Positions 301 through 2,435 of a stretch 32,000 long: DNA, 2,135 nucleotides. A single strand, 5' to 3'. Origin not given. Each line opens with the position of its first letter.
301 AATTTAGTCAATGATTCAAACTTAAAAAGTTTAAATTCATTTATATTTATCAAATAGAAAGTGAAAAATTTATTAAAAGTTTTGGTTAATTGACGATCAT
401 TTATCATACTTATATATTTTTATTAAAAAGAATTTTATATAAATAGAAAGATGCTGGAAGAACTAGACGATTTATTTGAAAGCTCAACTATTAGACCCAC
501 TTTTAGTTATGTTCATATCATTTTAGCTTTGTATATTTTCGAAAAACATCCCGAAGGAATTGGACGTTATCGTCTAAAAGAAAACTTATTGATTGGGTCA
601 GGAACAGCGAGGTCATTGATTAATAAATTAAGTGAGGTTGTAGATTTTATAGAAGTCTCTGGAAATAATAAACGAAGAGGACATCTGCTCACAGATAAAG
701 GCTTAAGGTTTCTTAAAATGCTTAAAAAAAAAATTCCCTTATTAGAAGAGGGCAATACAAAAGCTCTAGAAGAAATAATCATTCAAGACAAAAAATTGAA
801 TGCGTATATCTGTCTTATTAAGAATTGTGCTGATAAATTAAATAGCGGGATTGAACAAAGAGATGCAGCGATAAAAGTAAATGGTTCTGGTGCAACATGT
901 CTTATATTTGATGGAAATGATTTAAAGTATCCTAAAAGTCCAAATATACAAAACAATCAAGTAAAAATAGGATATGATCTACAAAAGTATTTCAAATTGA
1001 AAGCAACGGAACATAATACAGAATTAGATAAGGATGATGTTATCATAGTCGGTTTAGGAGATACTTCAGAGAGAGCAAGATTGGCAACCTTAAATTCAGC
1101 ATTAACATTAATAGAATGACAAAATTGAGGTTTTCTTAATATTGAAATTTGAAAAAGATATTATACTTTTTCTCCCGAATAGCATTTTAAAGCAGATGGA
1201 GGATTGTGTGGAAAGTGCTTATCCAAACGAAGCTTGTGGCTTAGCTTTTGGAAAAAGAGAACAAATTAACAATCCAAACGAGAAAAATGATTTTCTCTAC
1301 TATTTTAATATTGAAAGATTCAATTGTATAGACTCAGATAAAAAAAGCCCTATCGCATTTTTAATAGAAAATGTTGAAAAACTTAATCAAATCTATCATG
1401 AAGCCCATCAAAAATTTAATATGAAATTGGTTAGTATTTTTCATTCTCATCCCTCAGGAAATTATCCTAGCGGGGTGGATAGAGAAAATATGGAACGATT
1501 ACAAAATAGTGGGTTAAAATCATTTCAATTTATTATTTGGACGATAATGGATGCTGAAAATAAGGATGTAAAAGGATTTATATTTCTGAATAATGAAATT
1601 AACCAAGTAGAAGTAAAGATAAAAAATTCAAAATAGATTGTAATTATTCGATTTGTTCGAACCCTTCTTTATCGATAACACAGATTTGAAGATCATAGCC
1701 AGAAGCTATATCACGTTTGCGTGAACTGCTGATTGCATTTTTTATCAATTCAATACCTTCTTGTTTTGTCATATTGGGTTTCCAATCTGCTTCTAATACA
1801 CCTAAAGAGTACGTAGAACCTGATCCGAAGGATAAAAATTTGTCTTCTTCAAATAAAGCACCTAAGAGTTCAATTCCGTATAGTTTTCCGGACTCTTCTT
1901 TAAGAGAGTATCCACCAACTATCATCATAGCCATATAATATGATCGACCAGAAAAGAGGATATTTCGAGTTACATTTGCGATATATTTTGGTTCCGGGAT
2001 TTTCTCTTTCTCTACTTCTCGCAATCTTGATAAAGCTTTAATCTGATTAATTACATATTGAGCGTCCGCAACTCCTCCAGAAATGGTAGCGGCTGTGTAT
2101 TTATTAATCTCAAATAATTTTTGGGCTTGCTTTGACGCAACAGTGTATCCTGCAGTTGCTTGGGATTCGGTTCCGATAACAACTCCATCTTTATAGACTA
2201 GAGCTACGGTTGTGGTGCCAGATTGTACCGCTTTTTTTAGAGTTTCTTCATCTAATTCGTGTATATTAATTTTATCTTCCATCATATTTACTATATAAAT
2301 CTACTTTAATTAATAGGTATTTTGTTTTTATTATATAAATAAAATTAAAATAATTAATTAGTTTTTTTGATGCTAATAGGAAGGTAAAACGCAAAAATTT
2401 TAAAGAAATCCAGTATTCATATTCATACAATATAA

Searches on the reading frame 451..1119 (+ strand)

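Call 35: search_protein_families(library=pfam, proteins=[window:451-1119:+], max_evalue=0.01)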
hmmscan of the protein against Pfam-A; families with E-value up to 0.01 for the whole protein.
window:451-1119:+ (222 aa): 2 families
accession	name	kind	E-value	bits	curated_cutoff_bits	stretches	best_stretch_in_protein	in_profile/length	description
PF14544.11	DUF4443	-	3.6e-19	69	27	1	119-221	6-100/100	Domain of unknown function (DUF4443)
PF22167.2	PH0730-like_N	-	3.6e-06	27.4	30.2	1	31-85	12-59/60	PH0730-like, N-terminal domain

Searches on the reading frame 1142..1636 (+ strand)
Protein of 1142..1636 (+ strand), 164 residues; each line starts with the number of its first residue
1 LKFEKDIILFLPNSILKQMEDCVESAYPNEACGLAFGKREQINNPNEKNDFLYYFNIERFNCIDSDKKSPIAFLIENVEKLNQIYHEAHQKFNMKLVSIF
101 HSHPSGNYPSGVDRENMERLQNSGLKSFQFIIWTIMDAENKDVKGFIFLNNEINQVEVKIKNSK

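Call 35: search_protein_families(library=pfam, proteins=[window:1142-1636:+], max_evalue=0.01)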
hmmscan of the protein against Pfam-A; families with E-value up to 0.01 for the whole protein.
window:1142-1636:+ (164 aa): 1 family
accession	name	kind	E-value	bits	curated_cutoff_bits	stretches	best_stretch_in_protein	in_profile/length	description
PF14464.11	Prok-JAB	-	1.5e-10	41.4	25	1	14-127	3-95/114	Prokaryotic homologs of the JAB domain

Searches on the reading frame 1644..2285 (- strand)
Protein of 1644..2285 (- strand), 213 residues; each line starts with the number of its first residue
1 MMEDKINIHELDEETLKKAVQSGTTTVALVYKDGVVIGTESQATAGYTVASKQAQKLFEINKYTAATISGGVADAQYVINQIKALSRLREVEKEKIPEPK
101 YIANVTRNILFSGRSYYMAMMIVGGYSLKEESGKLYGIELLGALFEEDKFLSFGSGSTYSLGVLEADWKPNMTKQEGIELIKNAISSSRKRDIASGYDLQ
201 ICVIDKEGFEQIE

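Call 35: search_protein_families(library=pfam, proteins=[window:1644-2285:-], max_evalue=0.01)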
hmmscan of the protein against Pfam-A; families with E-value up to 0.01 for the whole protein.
window:1644-2285:- (213 aa): 2 families
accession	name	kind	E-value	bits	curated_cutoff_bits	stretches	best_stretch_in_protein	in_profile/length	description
PF00227.31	Proteasome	-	1.9e-46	158.6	22.4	1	20-204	1-189/189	Proteasome subunit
PF12698.13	ABC2_membrane_3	-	0.0006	19.4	31.6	1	5-125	57-177/347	ABC-2 family transporter protein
